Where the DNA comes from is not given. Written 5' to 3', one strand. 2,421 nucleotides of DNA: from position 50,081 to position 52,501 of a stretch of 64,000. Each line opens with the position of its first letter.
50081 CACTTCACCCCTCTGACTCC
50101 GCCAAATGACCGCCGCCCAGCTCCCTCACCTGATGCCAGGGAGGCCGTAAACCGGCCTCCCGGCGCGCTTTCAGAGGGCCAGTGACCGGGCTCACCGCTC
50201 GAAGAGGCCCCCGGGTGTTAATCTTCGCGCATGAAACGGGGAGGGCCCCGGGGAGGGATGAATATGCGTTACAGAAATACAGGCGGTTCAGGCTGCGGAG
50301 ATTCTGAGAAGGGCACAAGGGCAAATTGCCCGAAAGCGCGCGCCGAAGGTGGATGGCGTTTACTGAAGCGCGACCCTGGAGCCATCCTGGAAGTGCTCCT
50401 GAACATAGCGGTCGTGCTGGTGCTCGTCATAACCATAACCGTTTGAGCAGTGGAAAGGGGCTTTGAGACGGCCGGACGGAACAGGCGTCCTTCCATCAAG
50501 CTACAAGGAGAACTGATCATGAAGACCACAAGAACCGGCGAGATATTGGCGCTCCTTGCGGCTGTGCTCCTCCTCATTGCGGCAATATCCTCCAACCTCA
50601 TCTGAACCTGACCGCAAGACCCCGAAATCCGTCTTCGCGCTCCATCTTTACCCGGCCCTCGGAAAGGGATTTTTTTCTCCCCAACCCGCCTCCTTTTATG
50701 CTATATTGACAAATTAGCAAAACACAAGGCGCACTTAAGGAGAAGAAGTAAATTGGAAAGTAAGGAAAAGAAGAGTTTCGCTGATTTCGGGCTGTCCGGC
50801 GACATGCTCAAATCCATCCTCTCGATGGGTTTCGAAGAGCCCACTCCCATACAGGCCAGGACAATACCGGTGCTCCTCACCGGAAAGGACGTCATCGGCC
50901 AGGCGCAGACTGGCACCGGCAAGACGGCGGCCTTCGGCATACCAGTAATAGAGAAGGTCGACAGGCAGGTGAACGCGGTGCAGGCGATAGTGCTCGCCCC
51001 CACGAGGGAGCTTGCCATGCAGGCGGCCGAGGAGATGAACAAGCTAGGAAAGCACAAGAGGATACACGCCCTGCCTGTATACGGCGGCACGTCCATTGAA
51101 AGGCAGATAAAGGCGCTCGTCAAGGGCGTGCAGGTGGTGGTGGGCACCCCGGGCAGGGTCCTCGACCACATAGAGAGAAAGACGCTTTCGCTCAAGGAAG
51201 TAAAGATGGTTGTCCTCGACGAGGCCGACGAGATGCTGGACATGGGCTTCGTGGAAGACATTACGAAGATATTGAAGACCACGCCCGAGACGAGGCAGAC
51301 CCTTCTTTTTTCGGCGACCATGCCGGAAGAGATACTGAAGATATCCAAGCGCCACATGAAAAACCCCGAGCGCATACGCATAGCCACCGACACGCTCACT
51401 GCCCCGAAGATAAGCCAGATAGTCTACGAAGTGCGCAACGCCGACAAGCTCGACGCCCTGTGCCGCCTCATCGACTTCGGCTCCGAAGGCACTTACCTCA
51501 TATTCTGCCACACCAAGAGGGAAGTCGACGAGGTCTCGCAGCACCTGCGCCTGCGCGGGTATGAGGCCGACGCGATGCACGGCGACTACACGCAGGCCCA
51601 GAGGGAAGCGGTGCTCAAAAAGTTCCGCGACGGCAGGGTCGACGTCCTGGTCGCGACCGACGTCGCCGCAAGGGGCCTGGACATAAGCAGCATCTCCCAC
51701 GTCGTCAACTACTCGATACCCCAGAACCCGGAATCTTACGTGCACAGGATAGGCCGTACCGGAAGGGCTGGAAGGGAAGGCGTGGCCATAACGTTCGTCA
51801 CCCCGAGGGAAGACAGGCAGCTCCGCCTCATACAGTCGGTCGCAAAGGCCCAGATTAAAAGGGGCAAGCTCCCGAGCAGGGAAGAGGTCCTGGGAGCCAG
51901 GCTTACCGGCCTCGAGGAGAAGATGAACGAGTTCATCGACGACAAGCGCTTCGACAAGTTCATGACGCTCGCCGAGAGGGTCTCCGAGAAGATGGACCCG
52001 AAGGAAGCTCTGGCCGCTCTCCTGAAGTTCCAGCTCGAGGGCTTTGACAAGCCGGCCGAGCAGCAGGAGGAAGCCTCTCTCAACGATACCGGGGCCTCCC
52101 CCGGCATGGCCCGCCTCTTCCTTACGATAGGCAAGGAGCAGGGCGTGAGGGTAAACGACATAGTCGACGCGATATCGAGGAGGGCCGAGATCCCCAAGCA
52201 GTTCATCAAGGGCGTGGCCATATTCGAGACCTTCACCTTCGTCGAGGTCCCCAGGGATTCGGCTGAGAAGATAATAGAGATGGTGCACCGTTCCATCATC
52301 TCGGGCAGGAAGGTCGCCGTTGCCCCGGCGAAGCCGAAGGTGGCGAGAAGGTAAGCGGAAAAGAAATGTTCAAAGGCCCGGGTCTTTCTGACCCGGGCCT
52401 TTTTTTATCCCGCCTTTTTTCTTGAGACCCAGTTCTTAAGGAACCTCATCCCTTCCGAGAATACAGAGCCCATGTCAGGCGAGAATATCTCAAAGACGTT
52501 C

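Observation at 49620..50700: Low-GC island after the SOS operon encoding three paralogous small hydrophobic peptides (type-I-toxin-like)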

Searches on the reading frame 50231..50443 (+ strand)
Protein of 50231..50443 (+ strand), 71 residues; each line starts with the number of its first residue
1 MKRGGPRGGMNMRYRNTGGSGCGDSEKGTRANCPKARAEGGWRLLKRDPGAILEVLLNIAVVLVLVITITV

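Call 10: search_protein_families(library=pfam, proteins=[window:50231-50443:+], max_evalue=0.01)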
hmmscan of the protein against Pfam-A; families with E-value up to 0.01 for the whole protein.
window:50231-50443:+ (71 aa): 0 families

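Call 26: search_protein_families(library=ncbifam, proteins=[window:50264-50443:+], max_evalue=10)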
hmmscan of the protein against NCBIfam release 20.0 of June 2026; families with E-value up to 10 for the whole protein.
seq(60 aa): 0 families

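Call 27: search_protein_families(library=pfam, proteins=[window:50264-50443:+], max_evalue=10)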
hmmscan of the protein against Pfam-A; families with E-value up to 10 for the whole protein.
seq(60 aa): 0 families

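Call 38: find_homologous_proteins(query=A5, max_evalue=10)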
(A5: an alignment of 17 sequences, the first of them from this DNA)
Query A5 (17 sequences) (60 aa, profile of the alignment): 36 proteins with E <= 10 among 2127 candidates.
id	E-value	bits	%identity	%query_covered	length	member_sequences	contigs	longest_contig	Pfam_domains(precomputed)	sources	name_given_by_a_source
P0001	6.0e-7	47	-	-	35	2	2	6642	-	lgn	-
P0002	2.9e-6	45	-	-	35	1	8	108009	-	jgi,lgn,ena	-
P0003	2.7e-5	42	-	-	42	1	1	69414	-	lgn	-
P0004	3.4e-5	41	-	-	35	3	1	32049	-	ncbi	-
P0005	5.2e-5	41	-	-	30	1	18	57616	-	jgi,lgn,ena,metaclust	metaclust:\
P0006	6.2e-5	40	-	-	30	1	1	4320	-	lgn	-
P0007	1.1e-4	40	-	-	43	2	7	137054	-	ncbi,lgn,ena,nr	ncbi:hypothetical protein BAC1_00533 [uncultured bacterium]|nr:hypothetical protein BAC1_00533 [uncu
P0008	1.9e-4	39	-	-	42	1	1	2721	-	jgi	-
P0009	2.7e-4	38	-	-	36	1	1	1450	-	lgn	-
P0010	3.1e-4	38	88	82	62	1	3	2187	-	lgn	-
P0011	3.3e-4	38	-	-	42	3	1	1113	-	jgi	jgi:hypothetical protein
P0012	3.4e-4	38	100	100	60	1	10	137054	-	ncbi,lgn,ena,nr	ncbi:hypothetical protein BAC1_00534 [uncultured bacterium]|nr:hypothetical protein BAC1_00534 [uncu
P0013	3.6e-4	38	58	43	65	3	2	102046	-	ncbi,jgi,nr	ncbi:MAG: hypothetical protein A2052_08165 [Deltaproteobacteria bacterium GWA2_54_12]|nr:MAG: hypoth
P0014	3.6e-4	38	-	-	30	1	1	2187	-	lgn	-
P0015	6.7e-4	37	-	-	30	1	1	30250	-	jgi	jgi:hypothetical protein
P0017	8.8e-4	37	-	-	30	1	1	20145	-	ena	-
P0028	1.9e-2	33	-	-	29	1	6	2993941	-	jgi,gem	jgi:hypothetical protein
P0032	5.8e-2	31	-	-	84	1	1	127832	-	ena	-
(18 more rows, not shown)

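Call 45: find_encoding_contigs(protein=P0012, flank=3000, max_places=10)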
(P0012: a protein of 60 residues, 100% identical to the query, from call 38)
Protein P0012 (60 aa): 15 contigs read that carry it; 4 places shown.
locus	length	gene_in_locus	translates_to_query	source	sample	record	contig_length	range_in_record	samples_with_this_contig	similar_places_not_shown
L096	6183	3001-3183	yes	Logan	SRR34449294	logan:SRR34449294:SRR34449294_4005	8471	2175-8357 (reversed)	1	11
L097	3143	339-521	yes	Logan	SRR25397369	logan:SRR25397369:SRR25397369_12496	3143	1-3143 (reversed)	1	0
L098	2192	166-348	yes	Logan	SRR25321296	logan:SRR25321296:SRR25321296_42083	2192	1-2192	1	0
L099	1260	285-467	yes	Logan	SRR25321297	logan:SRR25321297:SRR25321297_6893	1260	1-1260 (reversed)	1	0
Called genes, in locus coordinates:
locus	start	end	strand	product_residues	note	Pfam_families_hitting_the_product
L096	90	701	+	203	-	PF01726:LexA_DNA_bind, PF00717:Peptidase_S24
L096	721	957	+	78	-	PF20114:DUF6504 (weak)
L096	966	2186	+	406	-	PF00817:IMS, PF11799:IMS_C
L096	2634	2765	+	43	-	-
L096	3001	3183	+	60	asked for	-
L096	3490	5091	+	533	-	PF00270:DEAD, PF04851:ResIII, PF00271:Helicase_C, PF25399:DeaD_dimer (weak), PF03880:DbpA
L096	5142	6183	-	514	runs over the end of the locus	PF00614:PLDc (weak), PF13091:PLDc_2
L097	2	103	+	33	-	?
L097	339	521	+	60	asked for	-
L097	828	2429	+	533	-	PF00270:DEAD, PF04851:ResIII, PF00271:Helicase_C, PF25399:DeaD_dimer (weak), PF03880:DbpA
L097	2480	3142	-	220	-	?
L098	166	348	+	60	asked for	-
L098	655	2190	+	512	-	?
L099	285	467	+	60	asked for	-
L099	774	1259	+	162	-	?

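Call 50: find_encoding_contigs(protein=P0017, flank=2500, max_places=3)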
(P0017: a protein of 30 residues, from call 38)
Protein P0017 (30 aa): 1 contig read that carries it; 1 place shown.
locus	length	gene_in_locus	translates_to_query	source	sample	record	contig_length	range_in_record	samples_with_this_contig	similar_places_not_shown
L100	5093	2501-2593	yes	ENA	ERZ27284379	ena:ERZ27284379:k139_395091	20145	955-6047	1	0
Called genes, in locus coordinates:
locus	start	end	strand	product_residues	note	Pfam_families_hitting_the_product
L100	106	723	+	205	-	PF01726:LexA_DNA_bind, PF00717:Peptidase_S24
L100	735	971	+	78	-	PF20114:DUF6504 (weak)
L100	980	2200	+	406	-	PF00817:IMS, PF11799:IMS_C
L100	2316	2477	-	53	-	-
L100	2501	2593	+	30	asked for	-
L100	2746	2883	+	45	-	-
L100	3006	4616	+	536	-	PF00270:DEAD, PF04851:ResIII, PF00271:Helicase_C, PF03880:DbpA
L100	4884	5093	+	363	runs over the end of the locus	PF13231:PMT_2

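Call 51: find_encoding_contigs(protein=P0003, flank=2500, max_places=3)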
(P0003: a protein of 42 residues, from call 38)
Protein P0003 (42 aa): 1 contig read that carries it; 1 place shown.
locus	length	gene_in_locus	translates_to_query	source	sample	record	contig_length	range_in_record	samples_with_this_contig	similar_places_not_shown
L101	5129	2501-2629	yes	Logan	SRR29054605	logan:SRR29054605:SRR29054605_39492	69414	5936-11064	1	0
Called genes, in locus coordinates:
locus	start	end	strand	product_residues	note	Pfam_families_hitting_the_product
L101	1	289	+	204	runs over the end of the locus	PF01726:LexA_DNA_bind, PF00717:Peptidase_S24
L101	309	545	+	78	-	-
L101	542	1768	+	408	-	PF00817:IMS, PF21999:IMS_HHH_1 (faint), PF11799:IMS_C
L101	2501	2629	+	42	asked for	-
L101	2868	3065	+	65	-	-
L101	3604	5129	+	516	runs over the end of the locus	PF00270:DEAD, PF04851:ResIII, PF00271:Helicase_C, PF25399:DeaD_dimer (weak), PF03880:DbpA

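Call 52: find_encoding_contigs(protein=P0008, flank=2500, max_places=3)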
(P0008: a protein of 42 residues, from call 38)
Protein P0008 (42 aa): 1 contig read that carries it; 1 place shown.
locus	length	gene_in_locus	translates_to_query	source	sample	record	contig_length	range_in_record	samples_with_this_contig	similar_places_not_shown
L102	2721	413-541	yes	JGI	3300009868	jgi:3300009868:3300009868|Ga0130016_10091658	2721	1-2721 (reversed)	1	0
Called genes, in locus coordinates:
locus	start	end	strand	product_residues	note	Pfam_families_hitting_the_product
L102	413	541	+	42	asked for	-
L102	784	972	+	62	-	-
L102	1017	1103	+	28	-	-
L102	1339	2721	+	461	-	?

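Call 53: find_encoding_contigs(protein=P0032, flank=2500, max_places=3)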
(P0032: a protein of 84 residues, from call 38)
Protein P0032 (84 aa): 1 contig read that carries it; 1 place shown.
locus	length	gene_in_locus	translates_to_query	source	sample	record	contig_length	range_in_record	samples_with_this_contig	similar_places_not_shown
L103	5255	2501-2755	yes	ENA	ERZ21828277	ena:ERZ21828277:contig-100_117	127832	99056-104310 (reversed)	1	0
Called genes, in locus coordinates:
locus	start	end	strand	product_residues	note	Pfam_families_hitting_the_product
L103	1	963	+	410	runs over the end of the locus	PF00817:IMS, PF21999:IMS_HHH_1 (faint), PF11799:IMS_C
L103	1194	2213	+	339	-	PF11949:DUF3466 (faint), PF07589:PEP_exosort_dom (weak)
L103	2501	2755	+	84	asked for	-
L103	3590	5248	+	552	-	PF00270:DEAD, PF04851:ResIII, PF00271:Helicase_C, PF25399:DeaD_dimer (weak), PF03880:DbpA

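Call 72: list_cluster_members(proteins=[P0012, P0007, P0028])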
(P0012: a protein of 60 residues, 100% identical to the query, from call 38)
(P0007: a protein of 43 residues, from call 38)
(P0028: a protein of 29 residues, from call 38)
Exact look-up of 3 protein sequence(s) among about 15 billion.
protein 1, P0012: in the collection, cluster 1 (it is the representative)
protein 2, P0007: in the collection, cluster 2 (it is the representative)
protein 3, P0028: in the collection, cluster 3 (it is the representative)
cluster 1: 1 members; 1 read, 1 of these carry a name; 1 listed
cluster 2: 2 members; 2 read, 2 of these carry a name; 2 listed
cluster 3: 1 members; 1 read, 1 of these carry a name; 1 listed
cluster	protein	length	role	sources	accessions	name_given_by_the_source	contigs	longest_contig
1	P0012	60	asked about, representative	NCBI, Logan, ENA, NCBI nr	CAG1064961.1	hypothetical protein BAC1_00534 [uncultured bacterium]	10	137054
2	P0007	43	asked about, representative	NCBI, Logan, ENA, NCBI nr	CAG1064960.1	hypothetical protein BAC1_00533 [uncultured bacterium]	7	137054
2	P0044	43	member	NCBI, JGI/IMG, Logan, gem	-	hypothetical protein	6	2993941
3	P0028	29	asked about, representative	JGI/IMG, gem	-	hypothetical protein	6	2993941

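Call 82: search_protein_families(library=phrogs, proteins=[window:50264-50443:+], max_evalue=1)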
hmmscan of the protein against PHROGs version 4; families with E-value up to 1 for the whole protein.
seq(60 aa): 0 families

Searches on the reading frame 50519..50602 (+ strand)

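Call 10: search_protein_families(library=pfam, proteins=[window:50519-50602:+], max_evalue=0.01)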
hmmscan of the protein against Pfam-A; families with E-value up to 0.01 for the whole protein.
window:50519-50602:+ (28 aa): 0 families

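Call 26: search_protein_families(library=ncbifam, proteins=[window:50519-50602:+], max_evalue=10)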
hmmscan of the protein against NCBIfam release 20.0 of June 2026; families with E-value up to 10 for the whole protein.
seq(28 aa): 1 family
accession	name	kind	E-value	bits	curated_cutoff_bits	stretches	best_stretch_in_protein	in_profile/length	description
NF047847.2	SS_mature_LptM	equivalog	0.25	11.4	27.7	1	1-19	1-17/31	LPS translocon maturation chaperone LptM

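Call 27: search_protein_families(library=pfam, proteins=[window:50519-50602:+], max_evalue=10)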
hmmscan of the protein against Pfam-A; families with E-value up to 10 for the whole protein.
seq(28 aa): 0 families

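Call 82: search_protein_families(library=phrogs, proteins=[window:50519-50602:+], max_evalue=1)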
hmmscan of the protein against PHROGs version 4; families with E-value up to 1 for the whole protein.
seq(28 aa): 0 families

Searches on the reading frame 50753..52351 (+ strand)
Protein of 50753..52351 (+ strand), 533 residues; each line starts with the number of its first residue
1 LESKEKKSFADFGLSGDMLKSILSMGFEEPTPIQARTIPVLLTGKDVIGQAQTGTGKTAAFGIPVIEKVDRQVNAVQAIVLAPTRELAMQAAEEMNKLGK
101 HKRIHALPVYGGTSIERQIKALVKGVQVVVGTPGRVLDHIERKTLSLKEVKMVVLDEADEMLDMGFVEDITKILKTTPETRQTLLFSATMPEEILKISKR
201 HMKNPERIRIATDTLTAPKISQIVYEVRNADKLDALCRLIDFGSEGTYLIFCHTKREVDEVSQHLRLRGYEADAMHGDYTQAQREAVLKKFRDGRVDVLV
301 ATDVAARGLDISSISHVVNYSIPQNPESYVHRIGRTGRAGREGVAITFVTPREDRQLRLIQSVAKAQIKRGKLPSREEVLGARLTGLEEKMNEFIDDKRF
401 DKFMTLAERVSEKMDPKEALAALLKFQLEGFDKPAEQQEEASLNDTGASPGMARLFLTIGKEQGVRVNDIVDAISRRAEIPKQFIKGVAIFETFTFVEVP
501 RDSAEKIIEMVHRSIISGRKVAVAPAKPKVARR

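Call 10: search_protein_families(library=pfam, proteins=[window:50753-52351:+], max_evalue=0.01)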
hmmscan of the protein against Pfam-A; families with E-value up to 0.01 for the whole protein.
window:50753-52351:+ (533 aa): 8 families
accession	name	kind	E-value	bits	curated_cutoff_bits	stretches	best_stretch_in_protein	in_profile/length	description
PF00270.35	DEAD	-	8.9e-56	188.6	26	1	31-195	1-165/167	DEAD/DEAH box helicase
PF00271.37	Helicase_C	-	8.4e-38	129.5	23.5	1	231-340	1-110/110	Helicase conserved C-terminal domain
PF03880.21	DbpA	-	1.3e-18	67.3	25.6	1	454-523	1-70/72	DbpA RNA binding domain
PF04851.21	ResIII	-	3.3e-09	37.3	22.5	1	47-191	26-163/164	Type III restriction enzyme, res subunit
PF25399.1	DeaD_dimer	-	2.8e-06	27.7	23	1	374-428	1-57/67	RNA helicase DeaD dimerization domain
PF14617.12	CMS1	-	0.0006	19.7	35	1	126-186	176-229/250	U3-containing 90S pre-ribosomal complex subunit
PF05127.21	NAT10_TcmA_helicase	-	0.0028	18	22.7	1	51-170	4-109/176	RNA cytidine acetyltransferase NAT10/TcmA, helicase domain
PF22590.2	Cas3-like_C_2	-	0.0046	17.6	27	0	246-339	3-104/106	CRISPR-associated nuclease/helicase Cas3, C-terminal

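Call 19: find_related_loci(query=window:50753-52351:+, collection=metagenome_contigs, flank=5000)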
Query window:50753-52351:+ (533 aa) in metagenome_contigs; peptide patterns used: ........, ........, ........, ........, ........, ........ (x = any residue, [..] = any of these).
178 stretches matched a pattern; 15 encode a relative of the query (tblastn E <= 1e-3); 15 distinct loci.
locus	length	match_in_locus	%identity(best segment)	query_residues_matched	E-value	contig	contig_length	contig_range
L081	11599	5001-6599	91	1-533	0e+0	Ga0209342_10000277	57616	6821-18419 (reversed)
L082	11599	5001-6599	91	1-533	0e+0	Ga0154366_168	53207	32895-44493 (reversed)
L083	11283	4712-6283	93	8-532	0e+0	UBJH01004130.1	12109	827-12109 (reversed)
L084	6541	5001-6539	92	1-513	0e+0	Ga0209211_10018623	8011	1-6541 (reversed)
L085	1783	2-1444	92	53-533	0e+0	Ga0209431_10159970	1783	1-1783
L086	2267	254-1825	73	8-529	0e+0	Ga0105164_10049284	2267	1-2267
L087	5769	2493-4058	73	8-529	0e+0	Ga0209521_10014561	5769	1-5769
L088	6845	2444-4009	73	8-529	0e+0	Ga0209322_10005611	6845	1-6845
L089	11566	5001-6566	71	9-529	0e+0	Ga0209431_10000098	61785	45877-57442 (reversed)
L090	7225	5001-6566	71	9-529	0e+0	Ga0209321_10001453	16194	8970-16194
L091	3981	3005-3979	80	9-333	0e+0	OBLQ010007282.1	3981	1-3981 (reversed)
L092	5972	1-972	68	206-529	4e-153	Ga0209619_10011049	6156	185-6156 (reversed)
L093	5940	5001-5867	63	9-298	2e-119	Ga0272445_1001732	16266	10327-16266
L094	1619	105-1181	42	8-361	1e-96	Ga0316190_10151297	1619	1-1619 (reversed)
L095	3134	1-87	100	491-519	3e-12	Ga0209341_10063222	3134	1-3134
